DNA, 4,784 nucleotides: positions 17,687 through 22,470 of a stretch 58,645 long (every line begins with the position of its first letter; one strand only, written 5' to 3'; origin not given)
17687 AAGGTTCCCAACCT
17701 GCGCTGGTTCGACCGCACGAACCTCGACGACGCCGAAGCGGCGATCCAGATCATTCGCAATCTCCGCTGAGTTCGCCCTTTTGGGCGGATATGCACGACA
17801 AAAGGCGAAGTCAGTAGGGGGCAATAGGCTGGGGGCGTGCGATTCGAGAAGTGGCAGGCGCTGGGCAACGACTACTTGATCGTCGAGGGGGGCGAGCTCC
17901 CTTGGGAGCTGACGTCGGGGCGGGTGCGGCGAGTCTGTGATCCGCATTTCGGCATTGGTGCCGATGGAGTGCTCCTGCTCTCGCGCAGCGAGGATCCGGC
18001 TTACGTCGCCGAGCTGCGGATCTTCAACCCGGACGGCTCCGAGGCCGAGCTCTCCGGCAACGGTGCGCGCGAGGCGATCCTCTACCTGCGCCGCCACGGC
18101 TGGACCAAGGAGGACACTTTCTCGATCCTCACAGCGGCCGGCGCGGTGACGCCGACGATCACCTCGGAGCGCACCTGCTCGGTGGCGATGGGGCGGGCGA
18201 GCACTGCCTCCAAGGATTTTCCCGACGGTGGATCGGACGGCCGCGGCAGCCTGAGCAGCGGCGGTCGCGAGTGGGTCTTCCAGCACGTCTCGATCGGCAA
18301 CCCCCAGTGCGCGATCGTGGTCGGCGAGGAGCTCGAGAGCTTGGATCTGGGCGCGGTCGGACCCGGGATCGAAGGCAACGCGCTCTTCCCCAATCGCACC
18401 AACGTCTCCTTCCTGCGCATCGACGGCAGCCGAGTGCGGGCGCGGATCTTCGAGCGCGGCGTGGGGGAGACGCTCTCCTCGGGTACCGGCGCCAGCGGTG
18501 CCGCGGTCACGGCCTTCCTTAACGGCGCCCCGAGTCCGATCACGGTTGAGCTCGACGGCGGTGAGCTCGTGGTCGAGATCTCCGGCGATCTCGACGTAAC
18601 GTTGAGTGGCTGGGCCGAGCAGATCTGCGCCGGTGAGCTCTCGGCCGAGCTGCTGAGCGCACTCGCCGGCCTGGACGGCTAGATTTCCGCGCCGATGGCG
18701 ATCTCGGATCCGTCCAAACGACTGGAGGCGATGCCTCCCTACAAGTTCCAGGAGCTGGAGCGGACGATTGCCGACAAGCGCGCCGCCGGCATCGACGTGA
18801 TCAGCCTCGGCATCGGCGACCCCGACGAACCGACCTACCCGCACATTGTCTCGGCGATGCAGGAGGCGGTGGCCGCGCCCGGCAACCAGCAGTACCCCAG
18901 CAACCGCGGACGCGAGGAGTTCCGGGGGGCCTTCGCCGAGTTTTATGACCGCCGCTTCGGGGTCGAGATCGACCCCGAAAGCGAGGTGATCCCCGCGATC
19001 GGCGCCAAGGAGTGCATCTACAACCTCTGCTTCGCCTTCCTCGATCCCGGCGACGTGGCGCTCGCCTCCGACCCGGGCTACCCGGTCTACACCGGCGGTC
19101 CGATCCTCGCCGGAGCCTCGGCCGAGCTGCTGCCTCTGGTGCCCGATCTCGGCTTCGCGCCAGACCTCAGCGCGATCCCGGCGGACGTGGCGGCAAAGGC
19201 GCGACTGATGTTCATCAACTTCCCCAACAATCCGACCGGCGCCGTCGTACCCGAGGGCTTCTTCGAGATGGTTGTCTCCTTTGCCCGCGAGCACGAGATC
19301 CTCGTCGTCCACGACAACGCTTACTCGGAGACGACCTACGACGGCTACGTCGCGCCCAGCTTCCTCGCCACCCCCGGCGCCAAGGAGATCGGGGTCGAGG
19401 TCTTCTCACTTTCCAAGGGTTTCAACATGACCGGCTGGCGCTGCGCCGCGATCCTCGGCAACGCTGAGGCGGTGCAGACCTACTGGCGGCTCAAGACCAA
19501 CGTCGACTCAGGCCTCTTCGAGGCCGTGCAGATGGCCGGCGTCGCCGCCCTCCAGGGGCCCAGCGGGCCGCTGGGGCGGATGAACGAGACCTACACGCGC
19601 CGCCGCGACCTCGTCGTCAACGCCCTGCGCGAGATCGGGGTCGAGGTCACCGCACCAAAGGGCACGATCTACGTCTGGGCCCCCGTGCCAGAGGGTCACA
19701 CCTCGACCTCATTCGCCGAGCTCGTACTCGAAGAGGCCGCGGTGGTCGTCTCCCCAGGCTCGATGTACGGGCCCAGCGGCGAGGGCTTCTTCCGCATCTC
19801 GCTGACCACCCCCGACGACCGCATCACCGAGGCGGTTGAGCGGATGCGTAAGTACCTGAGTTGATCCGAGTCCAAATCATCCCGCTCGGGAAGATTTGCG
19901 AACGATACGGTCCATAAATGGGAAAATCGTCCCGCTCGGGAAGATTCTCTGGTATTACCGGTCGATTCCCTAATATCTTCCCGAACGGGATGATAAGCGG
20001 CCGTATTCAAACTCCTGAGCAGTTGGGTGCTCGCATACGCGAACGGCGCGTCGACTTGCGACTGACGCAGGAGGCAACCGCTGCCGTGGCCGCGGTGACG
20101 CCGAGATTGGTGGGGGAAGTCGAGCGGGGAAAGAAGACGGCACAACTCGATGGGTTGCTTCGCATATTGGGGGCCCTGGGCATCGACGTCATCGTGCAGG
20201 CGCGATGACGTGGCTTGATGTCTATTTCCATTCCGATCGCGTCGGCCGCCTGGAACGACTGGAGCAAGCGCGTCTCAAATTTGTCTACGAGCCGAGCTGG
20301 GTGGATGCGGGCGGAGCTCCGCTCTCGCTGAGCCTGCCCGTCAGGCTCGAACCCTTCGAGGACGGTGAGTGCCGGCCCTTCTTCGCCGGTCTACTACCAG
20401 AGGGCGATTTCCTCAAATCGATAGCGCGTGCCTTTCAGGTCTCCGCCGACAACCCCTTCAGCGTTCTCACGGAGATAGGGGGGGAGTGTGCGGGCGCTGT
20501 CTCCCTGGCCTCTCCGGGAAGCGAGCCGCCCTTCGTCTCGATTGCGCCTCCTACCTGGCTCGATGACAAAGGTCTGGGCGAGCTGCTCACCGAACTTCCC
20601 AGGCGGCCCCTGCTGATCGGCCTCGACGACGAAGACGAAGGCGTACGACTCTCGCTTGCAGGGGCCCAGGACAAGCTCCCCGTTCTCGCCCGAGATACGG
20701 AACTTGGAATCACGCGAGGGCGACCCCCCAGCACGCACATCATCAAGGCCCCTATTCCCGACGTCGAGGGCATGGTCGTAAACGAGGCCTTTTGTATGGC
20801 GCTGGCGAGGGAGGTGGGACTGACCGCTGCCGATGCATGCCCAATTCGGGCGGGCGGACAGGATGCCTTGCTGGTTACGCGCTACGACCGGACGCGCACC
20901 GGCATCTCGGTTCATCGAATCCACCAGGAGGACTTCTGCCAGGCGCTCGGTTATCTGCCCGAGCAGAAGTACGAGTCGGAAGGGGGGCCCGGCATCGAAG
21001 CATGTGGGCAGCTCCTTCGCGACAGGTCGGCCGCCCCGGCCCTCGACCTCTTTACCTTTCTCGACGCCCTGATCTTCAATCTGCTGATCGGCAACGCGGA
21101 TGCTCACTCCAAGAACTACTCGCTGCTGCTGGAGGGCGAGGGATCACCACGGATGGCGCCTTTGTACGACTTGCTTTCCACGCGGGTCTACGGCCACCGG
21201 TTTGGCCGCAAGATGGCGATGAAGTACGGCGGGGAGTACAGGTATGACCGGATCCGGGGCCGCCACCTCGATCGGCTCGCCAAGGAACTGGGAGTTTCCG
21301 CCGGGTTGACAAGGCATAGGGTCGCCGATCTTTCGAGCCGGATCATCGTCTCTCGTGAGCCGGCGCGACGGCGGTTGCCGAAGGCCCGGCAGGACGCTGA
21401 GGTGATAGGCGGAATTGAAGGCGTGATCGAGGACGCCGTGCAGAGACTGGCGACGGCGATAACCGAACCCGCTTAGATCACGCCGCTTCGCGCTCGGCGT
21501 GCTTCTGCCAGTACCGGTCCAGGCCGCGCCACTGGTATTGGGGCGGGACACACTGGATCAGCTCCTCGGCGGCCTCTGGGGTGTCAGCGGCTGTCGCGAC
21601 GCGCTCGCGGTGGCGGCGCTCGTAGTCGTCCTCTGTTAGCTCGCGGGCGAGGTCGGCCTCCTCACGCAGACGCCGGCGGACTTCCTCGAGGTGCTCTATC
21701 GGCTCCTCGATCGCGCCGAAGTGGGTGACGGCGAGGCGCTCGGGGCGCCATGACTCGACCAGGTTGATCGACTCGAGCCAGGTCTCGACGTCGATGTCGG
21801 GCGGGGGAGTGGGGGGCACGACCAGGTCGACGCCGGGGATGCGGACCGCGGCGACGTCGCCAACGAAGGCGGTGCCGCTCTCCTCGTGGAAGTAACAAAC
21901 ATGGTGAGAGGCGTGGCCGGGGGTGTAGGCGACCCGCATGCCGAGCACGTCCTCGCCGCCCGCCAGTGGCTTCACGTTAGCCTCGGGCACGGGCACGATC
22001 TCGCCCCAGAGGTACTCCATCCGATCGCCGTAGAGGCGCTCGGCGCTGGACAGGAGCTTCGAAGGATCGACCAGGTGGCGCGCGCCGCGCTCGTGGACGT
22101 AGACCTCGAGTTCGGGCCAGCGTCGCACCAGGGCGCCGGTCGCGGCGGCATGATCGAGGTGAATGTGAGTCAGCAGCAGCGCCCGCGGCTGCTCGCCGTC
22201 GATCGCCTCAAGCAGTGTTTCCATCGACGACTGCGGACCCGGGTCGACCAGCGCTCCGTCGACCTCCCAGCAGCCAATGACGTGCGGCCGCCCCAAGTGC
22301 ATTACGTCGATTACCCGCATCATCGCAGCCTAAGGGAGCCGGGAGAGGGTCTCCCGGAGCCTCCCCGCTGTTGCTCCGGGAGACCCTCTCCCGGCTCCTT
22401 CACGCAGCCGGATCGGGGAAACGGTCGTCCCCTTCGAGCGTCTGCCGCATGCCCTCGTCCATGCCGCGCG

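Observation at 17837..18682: Syntenic DapF carries Ser at both catalytic Cys positions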

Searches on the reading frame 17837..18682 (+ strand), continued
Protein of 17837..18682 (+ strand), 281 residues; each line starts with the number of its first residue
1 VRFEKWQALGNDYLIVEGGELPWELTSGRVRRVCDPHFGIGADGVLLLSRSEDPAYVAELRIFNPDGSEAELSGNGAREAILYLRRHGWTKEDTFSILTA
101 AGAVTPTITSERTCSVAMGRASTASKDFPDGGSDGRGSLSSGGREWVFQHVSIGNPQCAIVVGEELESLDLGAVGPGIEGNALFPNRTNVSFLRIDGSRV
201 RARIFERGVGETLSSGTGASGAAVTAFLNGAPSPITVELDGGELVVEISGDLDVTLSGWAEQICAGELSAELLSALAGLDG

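Call 73: find_encoding_contigs(protein=P0423, flank=6000, max_places=1)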
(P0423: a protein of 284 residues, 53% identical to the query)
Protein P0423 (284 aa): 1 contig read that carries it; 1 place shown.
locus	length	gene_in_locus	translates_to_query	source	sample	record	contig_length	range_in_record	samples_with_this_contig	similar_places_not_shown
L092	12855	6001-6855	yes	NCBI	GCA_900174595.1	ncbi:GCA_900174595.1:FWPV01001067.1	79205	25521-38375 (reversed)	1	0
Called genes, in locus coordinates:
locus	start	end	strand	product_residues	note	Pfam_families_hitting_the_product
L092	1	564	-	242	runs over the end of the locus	PF00132:Hexapep (faint), PF14602:Hexapep_2 (faint)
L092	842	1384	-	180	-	PF08645:PNK3P (weak), PF13419:HAD_2, PF00702:Hydrolase, PF13242:Hydrolase_like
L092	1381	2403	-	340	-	PF00294:PfkB, PF08543:Phos_pyr_kin (faint)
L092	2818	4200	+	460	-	PF00696:AA_kinase, PF22468:ACT_9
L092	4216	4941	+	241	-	PF01113:DapB_N, PF05173:DapB_C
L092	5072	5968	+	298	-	PF00701:DHDPS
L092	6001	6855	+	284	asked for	PF01678:DAP_epimerase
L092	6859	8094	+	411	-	PF00155:Aminotran_1_2, PF04864:Alliinase_C (weak)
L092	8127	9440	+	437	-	PF00278:Orn_DAP_Arg_deC, PF02784:Orn_Arg_deC_N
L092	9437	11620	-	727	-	PF16586:DUF5060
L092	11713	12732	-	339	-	PF12895:ANAPC3 (faint), PF07719:TPR_2 (faint), PF13174:TPR_6 (faint), PF13428:TPR_14 (faint), PF14559:TPR_19 (faint), PF13176:TPR_7 (faint), PF13432:TPR_16 (weak), PF13424:TPR_12 (weak)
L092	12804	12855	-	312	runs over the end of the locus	PF01551:Peptidase_M23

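Call 74: list_cluster_members(proteins=[P0364, P0371, P0383, P0413, P0420, P0423, P0437, P0466, P0425, P0001])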
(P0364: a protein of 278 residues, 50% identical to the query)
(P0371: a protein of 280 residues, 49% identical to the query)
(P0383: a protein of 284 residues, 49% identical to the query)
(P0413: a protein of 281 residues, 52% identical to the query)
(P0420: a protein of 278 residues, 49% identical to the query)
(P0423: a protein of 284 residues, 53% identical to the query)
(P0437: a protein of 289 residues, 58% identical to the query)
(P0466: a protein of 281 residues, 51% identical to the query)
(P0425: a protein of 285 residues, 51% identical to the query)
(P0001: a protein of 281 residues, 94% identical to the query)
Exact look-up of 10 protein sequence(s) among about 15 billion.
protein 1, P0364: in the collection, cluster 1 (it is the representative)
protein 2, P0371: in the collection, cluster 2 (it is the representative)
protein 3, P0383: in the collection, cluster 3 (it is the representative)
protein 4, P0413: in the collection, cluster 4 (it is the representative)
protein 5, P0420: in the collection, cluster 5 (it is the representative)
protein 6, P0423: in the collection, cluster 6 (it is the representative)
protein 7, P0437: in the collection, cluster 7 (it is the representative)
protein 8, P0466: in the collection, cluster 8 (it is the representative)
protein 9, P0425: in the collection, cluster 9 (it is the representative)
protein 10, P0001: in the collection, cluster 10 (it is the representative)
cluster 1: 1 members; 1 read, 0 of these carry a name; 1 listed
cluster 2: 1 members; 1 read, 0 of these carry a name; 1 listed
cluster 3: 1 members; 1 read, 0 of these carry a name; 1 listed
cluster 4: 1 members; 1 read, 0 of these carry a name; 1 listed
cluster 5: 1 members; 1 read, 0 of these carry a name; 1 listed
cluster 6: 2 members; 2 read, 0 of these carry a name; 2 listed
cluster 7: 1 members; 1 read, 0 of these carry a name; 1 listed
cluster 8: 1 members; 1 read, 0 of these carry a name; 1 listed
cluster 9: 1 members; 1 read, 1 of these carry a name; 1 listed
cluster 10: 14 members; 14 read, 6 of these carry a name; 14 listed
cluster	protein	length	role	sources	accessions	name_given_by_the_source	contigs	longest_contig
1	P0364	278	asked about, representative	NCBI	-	-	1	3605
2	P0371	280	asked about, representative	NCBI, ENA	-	-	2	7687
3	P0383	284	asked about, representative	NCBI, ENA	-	-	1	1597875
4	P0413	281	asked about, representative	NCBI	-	-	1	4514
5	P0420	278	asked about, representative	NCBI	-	-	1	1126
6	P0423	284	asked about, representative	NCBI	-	-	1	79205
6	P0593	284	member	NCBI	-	-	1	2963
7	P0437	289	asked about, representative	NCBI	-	-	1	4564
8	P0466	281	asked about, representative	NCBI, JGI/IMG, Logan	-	-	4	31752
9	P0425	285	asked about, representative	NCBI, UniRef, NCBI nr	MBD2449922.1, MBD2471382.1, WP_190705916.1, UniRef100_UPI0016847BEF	diaminopimelate epimerase [Nostoc sp. FACHB-152] | diaminopimelate epimerase n=1 Tax=unclassified Nostoc TaxID=2593658 RepID=UPI0016847BEF | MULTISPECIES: diaminopimelate epimerase [unclassified Nostoc]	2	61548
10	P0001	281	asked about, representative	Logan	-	-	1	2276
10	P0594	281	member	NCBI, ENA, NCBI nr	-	-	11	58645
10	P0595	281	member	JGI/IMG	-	diaminopimelate epimerase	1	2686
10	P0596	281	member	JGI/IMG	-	diaminopimelate epimerase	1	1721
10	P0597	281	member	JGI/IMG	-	diaminopimelate epimerase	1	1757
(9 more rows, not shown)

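Call 75: find_encoding_contigs(protein=window:17837-18682:+, flank=1000, max_places=10)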
Protein window:17837-18682:+ (281 aa): 11 contigs read that carry it; 10 places shown.
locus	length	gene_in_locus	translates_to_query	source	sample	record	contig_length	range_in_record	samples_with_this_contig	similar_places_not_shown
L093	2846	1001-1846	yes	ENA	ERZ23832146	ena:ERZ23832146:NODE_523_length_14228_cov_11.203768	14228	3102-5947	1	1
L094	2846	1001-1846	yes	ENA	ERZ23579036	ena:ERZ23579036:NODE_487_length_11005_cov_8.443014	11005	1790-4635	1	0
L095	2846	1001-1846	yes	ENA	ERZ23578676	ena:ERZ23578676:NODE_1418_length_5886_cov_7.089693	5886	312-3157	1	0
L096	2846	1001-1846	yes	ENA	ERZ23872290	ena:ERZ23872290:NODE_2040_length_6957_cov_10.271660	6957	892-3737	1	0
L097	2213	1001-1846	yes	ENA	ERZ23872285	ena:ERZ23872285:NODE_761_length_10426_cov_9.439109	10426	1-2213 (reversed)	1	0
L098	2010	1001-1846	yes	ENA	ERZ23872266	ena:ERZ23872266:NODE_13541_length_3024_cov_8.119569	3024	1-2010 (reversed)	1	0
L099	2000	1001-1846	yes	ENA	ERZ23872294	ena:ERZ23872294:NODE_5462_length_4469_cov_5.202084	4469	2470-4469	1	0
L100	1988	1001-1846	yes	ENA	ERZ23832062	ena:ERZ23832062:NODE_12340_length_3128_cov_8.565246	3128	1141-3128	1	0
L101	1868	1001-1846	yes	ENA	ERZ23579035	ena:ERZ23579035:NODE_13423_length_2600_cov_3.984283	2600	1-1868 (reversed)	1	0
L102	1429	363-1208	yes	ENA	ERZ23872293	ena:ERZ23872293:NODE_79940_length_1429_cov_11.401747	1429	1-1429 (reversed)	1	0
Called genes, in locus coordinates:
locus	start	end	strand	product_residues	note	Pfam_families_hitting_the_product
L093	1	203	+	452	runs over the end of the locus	PF00919:UPF0004, PF04055:Radical_SAM, PF01938:TRAM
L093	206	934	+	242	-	PF01745:IPT (weak), PF01715:IPPT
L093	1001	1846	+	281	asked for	PF01678:DAP_epimerase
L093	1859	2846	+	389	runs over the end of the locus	PF00155:Aminotran_1_2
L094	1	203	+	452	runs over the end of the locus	PF00919:UPF0004, PF04055:Radical_SAM, PF01938:TRAM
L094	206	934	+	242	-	PF01745:IPT (weak), PF01715:IPPT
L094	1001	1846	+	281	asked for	PF01678:DAP_epimerase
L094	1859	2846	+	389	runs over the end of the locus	PF00155:Aminotran_1_2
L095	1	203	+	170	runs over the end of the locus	?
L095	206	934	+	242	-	PF01745:IPT (weak), PF01715:IPPT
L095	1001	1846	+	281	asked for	PF01678:DAP_epimerase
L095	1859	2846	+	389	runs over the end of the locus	PF00155:Aminotran_1_2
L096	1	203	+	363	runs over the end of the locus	?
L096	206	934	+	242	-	PF01745:IPT (weak), PF01715:IPPT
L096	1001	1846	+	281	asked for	PF01678:DAP_epimerase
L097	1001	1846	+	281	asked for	PF01678:DAP_epimerase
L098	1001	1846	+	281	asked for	PF01678:DAP_epimerase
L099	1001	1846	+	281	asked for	PF01678:DAP_epimerase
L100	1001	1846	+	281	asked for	PF01678:DAP_epimerase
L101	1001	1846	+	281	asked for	PF01678:DAP_epimerase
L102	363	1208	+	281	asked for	PF01678:DAP_epimerase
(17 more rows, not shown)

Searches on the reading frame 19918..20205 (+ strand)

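Call 11: search_protein_families(library=ncbifam, proteins=[window:19918-20205:+], max_evalue=0.00001)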
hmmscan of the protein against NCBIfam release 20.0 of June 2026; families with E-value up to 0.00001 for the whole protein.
window:19918-20205:+ (96 aa): 1 family
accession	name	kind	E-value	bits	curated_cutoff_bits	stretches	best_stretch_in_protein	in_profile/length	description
TIGR03070.1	couple_hipB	subfamily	1.5e-14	53.7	71.65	1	34-90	1-57/58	type II toxin-antitoxin system Y4mF family antitoxin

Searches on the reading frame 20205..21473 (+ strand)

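Call 11: search_protein_families(library=ncbifam, proteins=[window:20205-21473:+], max_evalue=0.00001)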
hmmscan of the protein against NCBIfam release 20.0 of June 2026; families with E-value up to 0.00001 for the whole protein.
window:20205-21473:+ (423 aa): 2 families
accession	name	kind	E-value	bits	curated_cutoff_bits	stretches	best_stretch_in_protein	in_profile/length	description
TIGR03071.1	couple_hipA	domain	1.9e-27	95.3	27.8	1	4-101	2-100/101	HipA N-terminal domain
NF007297.0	PRK09775.1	equivalog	6e-07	28.5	401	1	190-325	245-371/446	type II toxin-antitoxin system HipA family toxin YjjJ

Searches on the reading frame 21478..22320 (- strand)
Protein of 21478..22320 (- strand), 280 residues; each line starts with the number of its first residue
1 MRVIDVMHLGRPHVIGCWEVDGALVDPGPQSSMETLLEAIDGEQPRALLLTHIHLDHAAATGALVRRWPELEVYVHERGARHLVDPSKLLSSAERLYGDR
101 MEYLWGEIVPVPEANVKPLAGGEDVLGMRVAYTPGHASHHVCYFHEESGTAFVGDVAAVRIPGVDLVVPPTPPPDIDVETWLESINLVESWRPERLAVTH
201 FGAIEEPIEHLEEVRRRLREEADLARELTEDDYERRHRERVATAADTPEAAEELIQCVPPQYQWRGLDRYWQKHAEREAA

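Call 11: search_protein_families(library=ncbifam, proteins=[window:21478-22320:-], max_evalue=0.00001)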
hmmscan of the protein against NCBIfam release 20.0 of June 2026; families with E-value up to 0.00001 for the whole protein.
window:21478-22320:- (280 aa): 3 families
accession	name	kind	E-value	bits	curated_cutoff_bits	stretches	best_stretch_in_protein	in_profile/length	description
TIGR03413.1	GSH_gloB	equivalog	1.7e-11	44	200.8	0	23-79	23-77/248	hydroxyacylglutathione hydrolase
NF007597.0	PRK10241.1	equivalog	4.2e-09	36.1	421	0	24-84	26-89/251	hydroxyacylglutathione hydrolase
TIGR04558.1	SoxH_rel_PQQ_1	hypoth_equivalog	6.1e-06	25.5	300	1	32-219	59-231/285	quinoprotein relay system zinc metallohydrolase 1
